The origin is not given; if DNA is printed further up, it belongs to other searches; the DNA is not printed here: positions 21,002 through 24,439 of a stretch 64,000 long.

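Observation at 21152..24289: Secreted ~1045-aa beta-helix protein made of two tandem copies of a ~500-aa module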

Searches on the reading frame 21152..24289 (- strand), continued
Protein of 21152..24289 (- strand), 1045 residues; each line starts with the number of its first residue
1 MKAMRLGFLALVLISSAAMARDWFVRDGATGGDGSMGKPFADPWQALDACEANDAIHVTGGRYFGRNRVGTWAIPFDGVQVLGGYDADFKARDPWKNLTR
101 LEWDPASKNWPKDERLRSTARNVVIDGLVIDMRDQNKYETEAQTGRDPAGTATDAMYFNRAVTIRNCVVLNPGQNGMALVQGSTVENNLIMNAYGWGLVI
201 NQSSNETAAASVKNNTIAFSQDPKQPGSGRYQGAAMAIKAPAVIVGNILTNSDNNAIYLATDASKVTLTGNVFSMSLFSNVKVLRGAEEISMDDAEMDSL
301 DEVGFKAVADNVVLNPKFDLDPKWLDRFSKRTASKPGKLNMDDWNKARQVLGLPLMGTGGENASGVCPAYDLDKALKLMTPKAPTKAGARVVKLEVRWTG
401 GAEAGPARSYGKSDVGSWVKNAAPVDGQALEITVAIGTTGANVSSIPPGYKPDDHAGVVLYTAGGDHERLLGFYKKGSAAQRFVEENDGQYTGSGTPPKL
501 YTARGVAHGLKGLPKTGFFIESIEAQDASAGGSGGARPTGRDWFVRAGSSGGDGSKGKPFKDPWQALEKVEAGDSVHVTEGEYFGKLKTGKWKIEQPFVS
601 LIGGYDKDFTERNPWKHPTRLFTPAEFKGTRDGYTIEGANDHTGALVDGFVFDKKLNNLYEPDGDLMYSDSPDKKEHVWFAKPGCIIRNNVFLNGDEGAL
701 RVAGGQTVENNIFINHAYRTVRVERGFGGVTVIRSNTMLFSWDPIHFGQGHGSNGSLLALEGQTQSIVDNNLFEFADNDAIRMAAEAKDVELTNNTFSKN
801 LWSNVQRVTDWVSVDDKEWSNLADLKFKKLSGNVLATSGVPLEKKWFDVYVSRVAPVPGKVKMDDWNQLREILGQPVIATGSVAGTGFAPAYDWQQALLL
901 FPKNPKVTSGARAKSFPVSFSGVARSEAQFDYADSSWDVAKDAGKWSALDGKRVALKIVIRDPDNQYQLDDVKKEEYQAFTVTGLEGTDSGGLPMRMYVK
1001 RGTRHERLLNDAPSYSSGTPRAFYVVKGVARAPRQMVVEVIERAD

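Call 13: find_encoding_contigs(protein=P0037, flank=8000, max_places=2)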
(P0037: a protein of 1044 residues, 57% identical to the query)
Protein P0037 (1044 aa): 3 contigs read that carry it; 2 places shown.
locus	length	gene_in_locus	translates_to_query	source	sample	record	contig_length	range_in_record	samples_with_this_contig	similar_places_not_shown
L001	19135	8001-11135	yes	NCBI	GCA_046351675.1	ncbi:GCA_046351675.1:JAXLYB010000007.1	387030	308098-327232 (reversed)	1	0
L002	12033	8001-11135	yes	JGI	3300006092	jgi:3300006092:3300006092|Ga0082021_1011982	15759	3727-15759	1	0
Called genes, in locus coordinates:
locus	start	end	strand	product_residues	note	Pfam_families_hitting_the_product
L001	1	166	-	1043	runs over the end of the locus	PF00069:Pkinase, PF07714:PK_Tyr_Ser-Thr, PF13424:TPR_12, PF24885:TPR_NPHP3, PF13374:TPR_10 (weak), PF13424:TPR_12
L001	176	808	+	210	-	-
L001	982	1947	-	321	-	PF00561:Abhydrolase_1, PF12146:Hydrolase_4, PF12697:Abhydrolase_6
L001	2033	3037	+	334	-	PF01118:Semialdhyde_dh, PF22698:Semialdhyde_dhC_1, PF02774:Semialdhyde_dhC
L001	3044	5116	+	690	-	PF01960:ArgJ, PF00696:AA_kinase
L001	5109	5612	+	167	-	PF01316:Arg_repressor, PF02863:Arg_repressor_C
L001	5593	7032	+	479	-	PF00206:Lyase_1, PF14698:ASL_C2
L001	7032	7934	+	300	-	PF04116:FA_hydroxylase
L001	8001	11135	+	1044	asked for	PF07602:DUF1565 (faint), PF22842:Pel9A-like_beta_helix (faint), PF13229:Beta_helix (faint)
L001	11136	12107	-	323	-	-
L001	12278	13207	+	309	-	PF02729:OTCace_N, PF00185:OTCace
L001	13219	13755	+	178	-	-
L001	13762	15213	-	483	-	PF09992:NAGPA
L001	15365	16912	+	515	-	PF02874:ATP-synt_ab_N, PF00006:ATP-synt_ab, PF00306:ATP-synt_ab_C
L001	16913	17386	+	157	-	-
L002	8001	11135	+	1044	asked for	PF07602:DUF1565 (faint), PF22842:Pel9A-like_beta_helix (faint), PF13229:Beta_helix (faint)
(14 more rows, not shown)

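Call 14: find_encoding_contigs(protein=P0062, flank=8000, max_places=2)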
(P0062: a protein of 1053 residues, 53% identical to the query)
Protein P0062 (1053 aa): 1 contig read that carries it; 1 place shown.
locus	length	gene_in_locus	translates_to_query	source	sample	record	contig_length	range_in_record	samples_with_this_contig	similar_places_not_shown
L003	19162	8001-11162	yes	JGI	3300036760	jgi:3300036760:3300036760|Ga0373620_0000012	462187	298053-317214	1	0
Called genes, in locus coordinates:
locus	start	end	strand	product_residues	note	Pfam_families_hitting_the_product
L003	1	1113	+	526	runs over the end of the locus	PF13205:Big_5, PF13084:DUF3943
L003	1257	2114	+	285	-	PF04403:PqiA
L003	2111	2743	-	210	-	PF13505:OMP_b-brl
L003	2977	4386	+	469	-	-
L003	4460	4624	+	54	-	-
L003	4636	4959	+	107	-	-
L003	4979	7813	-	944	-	-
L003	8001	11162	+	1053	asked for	PF22842:Pel9A-like_beta_helix (faint), PF13229:Beta_helix (faint)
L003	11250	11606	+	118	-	-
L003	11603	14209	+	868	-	-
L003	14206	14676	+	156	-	-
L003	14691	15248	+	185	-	PF13503:DUF4123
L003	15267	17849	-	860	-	PF13432:TPR_16 (weak), PF13414:TPR_11, PF00515:TPR_1 (weak), PF13424:TPR_12 (weak), PF00515:TPR_1, PF13414:TPR_11 (weak), PF00657:Lipase_GDSL, PF13472:Lipase_GDSL_2, +16 more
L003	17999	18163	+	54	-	-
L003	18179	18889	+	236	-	-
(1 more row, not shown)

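Call 16: find_encoding_contigs(protein=P0012, flank=8000, max_places=2)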
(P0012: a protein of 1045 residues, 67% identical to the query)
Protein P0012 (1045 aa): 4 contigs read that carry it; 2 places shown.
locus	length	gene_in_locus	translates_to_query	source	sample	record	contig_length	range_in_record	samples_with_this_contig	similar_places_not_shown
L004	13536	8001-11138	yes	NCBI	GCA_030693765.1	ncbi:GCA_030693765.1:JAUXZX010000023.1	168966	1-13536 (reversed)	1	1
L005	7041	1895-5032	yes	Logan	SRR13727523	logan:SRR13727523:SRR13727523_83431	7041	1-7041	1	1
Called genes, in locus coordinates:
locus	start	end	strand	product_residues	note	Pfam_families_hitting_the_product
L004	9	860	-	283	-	PF01149:Fapy_DNA_glyco, PF06831:H2TH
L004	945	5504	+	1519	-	PF00270:DEAD, PF00271:Helicase_C, PF22590:Cas3-like_C_2 (weak), PF19306:WHD_Lhr, PF08494:DEAD_assoc, PF23236:WHD_2nd_Lhr, PF23235:WHD_3rd_Lhr, PF23234:WHD_4th_Lhr, +2 more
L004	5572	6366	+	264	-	-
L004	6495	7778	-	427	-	PF00990:GGDEF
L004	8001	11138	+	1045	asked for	PF07602:DUF1565 (faint), PF05048:NosD (faint), PF13229:Beta_helix (faint)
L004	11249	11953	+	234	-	PF13432:TPR_16 (weak), PF14559:TPR_19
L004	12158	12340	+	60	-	-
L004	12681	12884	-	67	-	-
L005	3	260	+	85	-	?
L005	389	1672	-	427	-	PF00990:GGDEF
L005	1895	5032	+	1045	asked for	PF07602:DUF1565 (faint), PF05048:NosD (faint), PF13229:Beta_helix (faint)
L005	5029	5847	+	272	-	PF13432:TPR_16 (weak), PF14559:TPR_19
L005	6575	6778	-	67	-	-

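Call 19: search_solved_structures(query=A1, max_evalue=10, show_alignments=0)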
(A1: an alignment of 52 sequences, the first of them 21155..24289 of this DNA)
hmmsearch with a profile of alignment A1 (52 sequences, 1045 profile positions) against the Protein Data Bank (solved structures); distinct sequences matched with E-value up to 10: 2.
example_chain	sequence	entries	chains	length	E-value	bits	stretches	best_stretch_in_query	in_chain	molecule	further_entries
8fqc_P1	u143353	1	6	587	0.21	12.6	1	16-68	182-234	Tail Spike protein, gp124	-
9rkv_M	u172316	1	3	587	0.46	11.5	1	551-587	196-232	Putative tail fiber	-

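Call 25: predict_structure(alignment_id=A1)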
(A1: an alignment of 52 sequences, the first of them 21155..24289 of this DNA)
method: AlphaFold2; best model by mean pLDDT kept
length: 1045 residues; sequences in the alignment: 52
mean_pLDDT: 86.8   pTM: 0.78
mean pLDDT of the five models: 86.8, 86.0, 85.0, 83.9, 82.3
residues with pLDDT >= 90: 528; 70-90: 434; 50-70: 47; < 50: 36
segments of 3 or more residues with pLDDT < 50: 1-18, 401-406, 529-534, 880-885
pLDDT, mean of each block of 10 residues (from residue 1): 40 36 91 89 93 93 93 93 95 95 90 92 95 91 83 90 97 94 97 95 91 97 87 94 97 94 94 92 85 88 89 90 82 74 73 65 79 94 91 80 51 87 88 89 86 91 83 90 85 76 90 87 69 59 92 89 93 94 92 90 96 96 89 76 90 92 85 89 90 93 90 94 82 96 85 89 90 95 91 95 90 89 90 93 88 76 80 73 59 95 93 92 74 90 90 93 86 86 90 90 87 86 93 91 86
secondary structure, 60 per line:
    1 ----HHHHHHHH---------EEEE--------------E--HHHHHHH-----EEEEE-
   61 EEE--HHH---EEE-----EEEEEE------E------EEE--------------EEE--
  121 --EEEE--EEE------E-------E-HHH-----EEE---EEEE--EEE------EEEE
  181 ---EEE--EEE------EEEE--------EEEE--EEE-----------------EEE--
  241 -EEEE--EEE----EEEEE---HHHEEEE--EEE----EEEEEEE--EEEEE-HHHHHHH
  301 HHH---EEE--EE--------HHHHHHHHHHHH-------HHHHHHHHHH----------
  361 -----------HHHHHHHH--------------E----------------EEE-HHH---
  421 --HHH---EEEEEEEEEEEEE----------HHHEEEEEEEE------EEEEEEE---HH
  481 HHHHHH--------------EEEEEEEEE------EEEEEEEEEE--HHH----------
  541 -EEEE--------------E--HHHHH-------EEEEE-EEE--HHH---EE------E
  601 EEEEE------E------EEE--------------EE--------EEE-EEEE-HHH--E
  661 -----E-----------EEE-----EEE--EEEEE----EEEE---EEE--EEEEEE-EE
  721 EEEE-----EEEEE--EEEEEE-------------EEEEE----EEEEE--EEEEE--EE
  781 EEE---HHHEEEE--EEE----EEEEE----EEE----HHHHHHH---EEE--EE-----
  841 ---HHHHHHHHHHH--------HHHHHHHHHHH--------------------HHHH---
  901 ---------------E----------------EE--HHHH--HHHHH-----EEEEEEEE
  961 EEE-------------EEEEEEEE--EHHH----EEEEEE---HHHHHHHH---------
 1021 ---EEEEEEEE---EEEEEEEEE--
elements in order (helices of 4 or more, strands of 3 or more residues): H5-12 E22-25 H43-49 E55-59 E61-63 E72-74 E80-85 E99-101 E116-118 E123-126 E129-131 E156-158 E162-165 E168-170 E177-180 E184-186 E189-191 E198-201 E210-213 E216-218 E236-238 E242-245 E248-250 E255-259 E266-269 E272-274 E279-285 E288-292 H294-303 E307-309 H322-333 H341-350 H372-379 E411-413 E429-441 E455-462 E469-475 H479-486 E501-509 E516-525 E542-545 H563-567 E575-579 E581-583 E600-605 E619-621 E646-648 E650-653 E678-680 E686-688 E691-695 E700-703 E707-709 E712-717 E719-724 E730-734 E737-742 E756-760 E765-769 E772-776 E779-783 E790-793 E796-798 E803-807 E812-814 H819-825 E829-831 H844-854 H863-873 H894-897 H937-940 H943-947 E953-963 E977-984 E995-1000 H1004-1011 E1024-1031 E1035-1043

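Call 28: fold_search(model_id=the predicted structure, library=pdb)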
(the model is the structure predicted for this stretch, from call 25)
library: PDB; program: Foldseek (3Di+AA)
matches with E <= 10: 779; with E <= 0.001: 8
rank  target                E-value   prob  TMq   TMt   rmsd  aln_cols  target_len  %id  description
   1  8bwk_A                3.8e-05  0.99  0.16  0.22  28.7       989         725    9  Metagenomic derived PL6 alginate lyase (released 2023-12-20)
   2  5gqc_A                2.8e-04  0.94  0.14  0.23  30.6      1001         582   10  Crystal structure of lacto-N-biosidase LnbX from Bifidobacterium longum subsp. longum, ligand-free form (released 2017-04-19)
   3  3gq7                  3.4e-04  0.99  0.15  0.24  28.5       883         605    8  Crystal Structure of the Bacteriophage Phi29 Gene Product 12 N-terminal Fragment (released 2009-05-26)
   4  3gq8                  5.9e-04  0.92  0.14  0.23  31.4       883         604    8  Crystal Structure of the Bacteriophage phi29 gene product 12 N-terminal fragment in complex with 2-(N-cyclohexylamino)et (released 2009-05-26)
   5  3vst_A                6.5e-04  1.00  0.18  0.29  10.8       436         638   11  The complex structure of XylC with Tris (released 2013-02-27)
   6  1ru4                  8.2e-04  1.00  0.16  0.37  10.1       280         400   15  Crystal structure of pectate lyase Pel9A (released 2004-04-13)
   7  3suc                  8.2e-04  0.95  0.14  0.18  30.4       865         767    7  Crystal structure of the pre-mature bacteriophage phi29 gene product 12 (released 2011-08-03)
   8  8yk1_A                8.2e-04  0.30  0.10  0.13  34.3      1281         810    9  Blood group B alpha-1,3-galactosidase AgaBb from Bifidobacterium bifidum, construct 23-844 (released 2024-07-10)
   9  9ozl_B                1.1e-03  1.00  0.15  0.42   6.9       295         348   13  Crystal structure of the polysaccharide lyase RbmB from Vibrio cholerae (released 2026-03-11)
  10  9ozl_C                1.1e-03  1.00  0.16  0.42   9.0       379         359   11  Crystal structure of the polysaccharide lyase RbmB from Vibrio cholerae (released 2026-03-11)
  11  7chu_A                1.3e-03  0.99  0.15  0.28  25.2       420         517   12  Geobacillus virus E2 - ORF18 (released 2021-04-14)
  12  2x6x_A                1.5e-03  0.51  0.10  0.16  26.9       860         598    8  Tailspike protein mutant D339N of E.coli bacteriophage HK620 in complex with hexasaccharide (released 2011-03-02)
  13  9i4f_A                1.8e-03  0.41  0.10  0.17  25.4       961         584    7  Blood Type B-converting alpha-1,3-galactosidase PpaGal from Pedobacter panaciterrae in its apo form (released 2025-03-12)
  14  9ozd_B                2.0e-03  1.00  0.16  0.40   7.8       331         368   10  Crystal structure of the polysaccharide lyase RbmB from Vibrio cholerae bound to Vibrio Polysaccharide (released 2026-03-11)
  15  5gqc_D                2.0e-03  0.80  0.13  0.22  28.9      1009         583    9  Crystal structure of lacto-N-biosidase LnbX from Bifidobacterium longum subsp. longum, ligand-free form (released 2017-04-19)
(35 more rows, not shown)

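Call 38: find_encoding_contigs(protein=P0002, flank=8000, max_places=2)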
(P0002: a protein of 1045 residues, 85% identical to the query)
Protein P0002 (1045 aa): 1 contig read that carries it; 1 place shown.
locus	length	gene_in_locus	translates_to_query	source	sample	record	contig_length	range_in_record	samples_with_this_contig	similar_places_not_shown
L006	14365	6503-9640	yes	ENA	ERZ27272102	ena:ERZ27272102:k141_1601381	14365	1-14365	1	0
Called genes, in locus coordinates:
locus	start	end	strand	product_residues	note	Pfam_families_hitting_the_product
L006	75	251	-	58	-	-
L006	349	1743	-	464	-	PF01433:Peptidase_M1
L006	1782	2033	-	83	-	-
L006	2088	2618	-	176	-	-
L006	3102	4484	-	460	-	PF00501:AMP-binding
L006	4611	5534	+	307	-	PF01627:Hpt, PF02518:HATPase_c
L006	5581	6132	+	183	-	-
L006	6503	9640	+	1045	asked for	PF07602:DUF1565 (faint), PF22842:Pel9A-like_beta_helix (faint), PF13229:Beta_helix (weak)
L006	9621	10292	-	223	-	PF04116:FA_hydroxylase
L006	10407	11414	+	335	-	PF24827:AstE_AspA_cat (weak)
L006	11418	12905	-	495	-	PF08240:ADH_N, PF00107:ADH_zinc_N, PF13602:ADH_zinc_N_2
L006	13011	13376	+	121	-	-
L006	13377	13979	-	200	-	-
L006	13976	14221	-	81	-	-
